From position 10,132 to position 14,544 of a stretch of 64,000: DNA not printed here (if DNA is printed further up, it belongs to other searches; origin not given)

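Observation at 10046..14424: Avs-like STAND NTPase fused N-terminally to an XRE HTH and an Mrr-type nuclease, with its own palindromic operator and an apparently leaderless promoter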

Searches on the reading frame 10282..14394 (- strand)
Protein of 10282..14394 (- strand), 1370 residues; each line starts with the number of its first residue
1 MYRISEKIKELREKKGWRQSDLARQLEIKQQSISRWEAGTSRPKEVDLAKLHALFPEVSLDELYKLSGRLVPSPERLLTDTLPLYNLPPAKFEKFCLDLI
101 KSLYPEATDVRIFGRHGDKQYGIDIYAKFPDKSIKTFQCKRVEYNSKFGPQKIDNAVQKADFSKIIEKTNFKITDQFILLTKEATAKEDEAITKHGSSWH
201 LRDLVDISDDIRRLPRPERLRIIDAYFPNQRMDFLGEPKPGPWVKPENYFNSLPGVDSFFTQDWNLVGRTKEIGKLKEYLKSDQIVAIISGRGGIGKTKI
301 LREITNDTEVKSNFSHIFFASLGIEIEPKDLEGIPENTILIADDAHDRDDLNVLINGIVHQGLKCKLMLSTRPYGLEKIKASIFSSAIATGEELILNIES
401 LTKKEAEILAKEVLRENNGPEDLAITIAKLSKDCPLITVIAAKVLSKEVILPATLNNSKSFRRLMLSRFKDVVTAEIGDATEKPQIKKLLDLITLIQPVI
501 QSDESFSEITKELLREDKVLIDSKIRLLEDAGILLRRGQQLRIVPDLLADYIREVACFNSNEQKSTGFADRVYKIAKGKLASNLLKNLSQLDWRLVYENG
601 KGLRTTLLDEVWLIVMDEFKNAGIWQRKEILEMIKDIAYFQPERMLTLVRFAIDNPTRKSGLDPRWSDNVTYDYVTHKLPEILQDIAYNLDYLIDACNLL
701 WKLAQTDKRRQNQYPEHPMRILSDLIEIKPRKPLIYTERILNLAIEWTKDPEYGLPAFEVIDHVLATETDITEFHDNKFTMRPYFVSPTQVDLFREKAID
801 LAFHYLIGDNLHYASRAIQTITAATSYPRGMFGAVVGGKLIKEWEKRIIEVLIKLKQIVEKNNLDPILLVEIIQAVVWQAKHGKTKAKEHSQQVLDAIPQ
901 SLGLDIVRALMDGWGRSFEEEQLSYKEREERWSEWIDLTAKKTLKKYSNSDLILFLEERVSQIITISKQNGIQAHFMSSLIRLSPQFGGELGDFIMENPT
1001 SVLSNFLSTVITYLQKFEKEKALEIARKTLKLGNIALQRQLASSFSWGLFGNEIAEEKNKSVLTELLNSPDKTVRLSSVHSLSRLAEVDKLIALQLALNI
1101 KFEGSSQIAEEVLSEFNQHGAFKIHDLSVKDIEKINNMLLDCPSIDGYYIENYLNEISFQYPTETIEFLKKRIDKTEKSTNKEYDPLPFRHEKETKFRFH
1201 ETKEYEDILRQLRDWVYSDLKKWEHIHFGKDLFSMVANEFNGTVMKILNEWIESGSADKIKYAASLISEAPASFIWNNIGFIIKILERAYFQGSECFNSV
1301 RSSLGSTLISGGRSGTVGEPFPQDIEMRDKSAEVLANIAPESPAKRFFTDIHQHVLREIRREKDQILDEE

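Call 4: search_protein_families(library=pfam, proteins=[window:10282-14394:-], max_evalue=0.01)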
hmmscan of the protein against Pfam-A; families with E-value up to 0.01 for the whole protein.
window:10282-14394:- (1370 aa): 10 families
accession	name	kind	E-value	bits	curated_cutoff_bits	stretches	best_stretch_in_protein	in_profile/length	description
PF01381.28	HTH_3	-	8.9e-13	48.5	23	1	8-63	1-55/55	Helix-turn-helix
PF13560.12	HTH_31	-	1.4e-08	35.4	27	1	7-51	5-50/64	Helix-turn-helix domain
PF00931.28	NB-ARC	-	1.5e-08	34.7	23.5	1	271-321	3-56/248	NB-ARC domain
PF12844.13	HTH_19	-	1.1e-06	28.9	30.2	1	6-65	2-60/64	Helix-turn-helix domain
PF13443.12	HTH_26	-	4.5e-05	24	22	1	7-54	1-46/63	Cro/C1-type HTH DNA-binding domain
PF01637.24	ATPase_2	-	0.00013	22.3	33.2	1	267-322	2-57/225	ATPase domain predominantly from Archaea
PF13191.12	AAA_16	-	0.00067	20.6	32.6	1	266-309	2-49/167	AAA ATPase domain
PF20720.3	nSTAND3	-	0.00093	19.4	27.2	0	270-409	4-149/155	Novel STAND NTPase 3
PF25199.1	nSTAND_NTPase5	-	0.003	17.8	34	1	281-372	38-133/145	Novel STAND NTPase 5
PF13646.12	HEAT_2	-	0.0056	17.4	27.7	0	1053-1097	26-70/88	HEAT repeats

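Call 5: search_protein_families(library=padloc, proteins=[window:10282-14394:-], max_evalue=0.01)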
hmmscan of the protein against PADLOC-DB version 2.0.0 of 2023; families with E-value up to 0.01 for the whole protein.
window:10282-14394:- (1370 aa): 18 families
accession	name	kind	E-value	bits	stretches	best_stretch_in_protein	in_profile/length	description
PDLC03852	LmuA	-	2.3e-07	29.1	1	87-184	18-113/336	-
PDLC03947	RmrA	-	2.6e-06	24.5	1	4-53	12-61/383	-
PDLC02926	HTH_VI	-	8.9e-06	23.9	1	4-44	2-42/92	-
PDLC04760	PDC-M64C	-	1.4e-05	23.4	1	3-41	26-64/93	-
PDLC04142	capH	-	2.5e-05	23.3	1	5-54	8-56/103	capH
PDLC03951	RmrA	-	3.7e-05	20.9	1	5-55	10-60/400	-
PDLC03954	RmrA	-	4.3e-05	20.6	1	5-55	12-62/380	-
PDLC04757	PDC-M64B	-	4.7e-05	21.4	1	3-40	29-66/128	-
PDLC03952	RmrA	-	0.00012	19.1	1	4-52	23-71/395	-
PDLC03949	RmrA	-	0.00016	18.6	1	6-52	5-51/363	-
PDLC04762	PDC-M64C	-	0.00021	19.3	1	2-41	26-65/97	-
PDLC04759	PDC-M64B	-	0.00031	18.8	1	4-42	27-65/135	-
PDLC03945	RmrA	-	0.00067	16.9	1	5-55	4-54/394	-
PDLC04985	PDC-S27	-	0.00096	16.2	1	262-311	2-52/484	-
PDLC04758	PDC-M64B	-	0.0017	16.8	1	4-41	31-68/123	-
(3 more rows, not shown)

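Call 6: search_protein_families(library=ncbifam, proteins=[window:10282-14394:-], max_evalue=0.01)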
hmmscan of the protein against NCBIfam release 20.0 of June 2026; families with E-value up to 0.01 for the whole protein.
window:10282-14394:- (1370 aa): 10 families
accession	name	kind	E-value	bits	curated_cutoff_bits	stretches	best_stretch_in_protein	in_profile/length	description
NF041951.1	phage_RstR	subfamily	1.1e-10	41.8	80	1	4-65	3-63/108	RstR family transcriptional repressor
TIGR03830.1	CxxCG_CxxCG_HTH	subfamily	5.6e-07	29.4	61.8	1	5-45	67-107/127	type II TA system antitoxin MqsA family protein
TIGR00270.2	TIGR00270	equivalog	1.5e-05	24.8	110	1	6-51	78-123/159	multiprotein bridging factor aMBF1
TIGR03070.1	couple_hipB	subfamily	3.2e-05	23.8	71.65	1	4-42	3-41/58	type II toxin-antitoxin system Y4mF family antitoxin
NF007271.0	PRK09726.1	equivalog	5.2e-05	23.2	79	1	5-39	14-48/88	type II toxin-antitoxin system antitoxin HipB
NF007257.0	PRK09706.1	subfamily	0.00029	20.7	101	1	4-51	6-53/135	transcriptional repressor DicA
NF052239.1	antitox_spr1629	equivalog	0.00039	19.6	335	1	5-55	4-54/377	spr1629 family repressor/antitoxin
NF047948.1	male_kill_WMK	equivalog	0.0014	18.2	300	1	2-41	4-200/300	WO male-killing family protein Wmk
NF003162.0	PRK04140.1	equivalog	0.0014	17.7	263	0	6-44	129-167/317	transcriptional regulator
NF047542.1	telomere_Tap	equivalog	0.0036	16.1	600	1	9-51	23-65/695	telomere-associated protein Tap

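Call 7: search_solved_structures(query=window:10282-14394:-, max_evalue=1, show_alignments=3)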
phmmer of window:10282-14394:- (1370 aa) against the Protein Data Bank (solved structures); distinct sequences matched with E-value up to 1: 17.
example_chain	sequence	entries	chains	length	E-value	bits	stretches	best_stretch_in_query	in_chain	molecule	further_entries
8yl6_C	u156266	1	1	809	0.0012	19.7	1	263-320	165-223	Probable disease resistance protein At5g66900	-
4yg4_A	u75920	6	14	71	0.019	15.7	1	5-40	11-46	Antitoxin HipB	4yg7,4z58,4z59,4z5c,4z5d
4yg1_A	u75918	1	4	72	0.02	15.7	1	5-40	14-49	Antitoxin HipB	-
2wiu_B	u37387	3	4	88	0.027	15.2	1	5-40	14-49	HTH-TYPE TRANSCRIPTIONAL REGULATOR HIPB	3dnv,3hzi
6j5t_G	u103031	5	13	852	0.029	15.1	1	265-358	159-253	Disease resistance RPP13-like protein 4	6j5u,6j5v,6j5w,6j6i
5k98_B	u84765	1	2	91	0.03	15.1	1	5-40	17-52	Antitoxin HipB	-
4z5h_A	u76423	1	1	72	0.051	14.3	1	5-40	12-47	Antitoxin HipB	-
7t8i_A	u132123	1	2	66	0.069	13.9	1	4-61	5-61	Phage element (ICEBs1)transcriptional regulator (Xre family)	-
2czg_A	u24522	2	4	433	0.37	11.5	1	732-785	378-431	phosphoribosylglycinamide formyl transferase | 433aa long hypothetical phosphoribosylglycinamide formyl transferase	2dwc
8tac_A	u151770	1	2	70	0.43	11.3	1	3-53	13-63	DBP48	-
1utx_A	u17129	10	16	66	0.47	11.1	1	6-64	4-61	CYLR2 | cytolysin regulator 2 | PUTATIVE TRANSCRIPTION REGULATOR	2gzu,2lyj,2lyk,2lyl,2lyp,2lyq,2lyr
9k3w_A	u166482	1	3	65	0.56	10.9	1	6-55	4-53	Transcriptional regulator, PbsX family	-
2xiu_A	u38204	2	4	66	0.6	10.8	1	6-64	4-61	CYLR2 | CYLR2 SYNONYM CYTOLYSIN REPRESSOR 2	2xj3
6sga_F7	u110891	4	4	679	0.65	10.7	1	60-129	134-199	mt-SAF7 (KRIPP10) | mt-SAF7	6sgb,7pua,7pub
9hny_F7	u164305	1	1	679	0.65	10.7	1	60-129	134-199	mt-SAF7 (KRIPP10)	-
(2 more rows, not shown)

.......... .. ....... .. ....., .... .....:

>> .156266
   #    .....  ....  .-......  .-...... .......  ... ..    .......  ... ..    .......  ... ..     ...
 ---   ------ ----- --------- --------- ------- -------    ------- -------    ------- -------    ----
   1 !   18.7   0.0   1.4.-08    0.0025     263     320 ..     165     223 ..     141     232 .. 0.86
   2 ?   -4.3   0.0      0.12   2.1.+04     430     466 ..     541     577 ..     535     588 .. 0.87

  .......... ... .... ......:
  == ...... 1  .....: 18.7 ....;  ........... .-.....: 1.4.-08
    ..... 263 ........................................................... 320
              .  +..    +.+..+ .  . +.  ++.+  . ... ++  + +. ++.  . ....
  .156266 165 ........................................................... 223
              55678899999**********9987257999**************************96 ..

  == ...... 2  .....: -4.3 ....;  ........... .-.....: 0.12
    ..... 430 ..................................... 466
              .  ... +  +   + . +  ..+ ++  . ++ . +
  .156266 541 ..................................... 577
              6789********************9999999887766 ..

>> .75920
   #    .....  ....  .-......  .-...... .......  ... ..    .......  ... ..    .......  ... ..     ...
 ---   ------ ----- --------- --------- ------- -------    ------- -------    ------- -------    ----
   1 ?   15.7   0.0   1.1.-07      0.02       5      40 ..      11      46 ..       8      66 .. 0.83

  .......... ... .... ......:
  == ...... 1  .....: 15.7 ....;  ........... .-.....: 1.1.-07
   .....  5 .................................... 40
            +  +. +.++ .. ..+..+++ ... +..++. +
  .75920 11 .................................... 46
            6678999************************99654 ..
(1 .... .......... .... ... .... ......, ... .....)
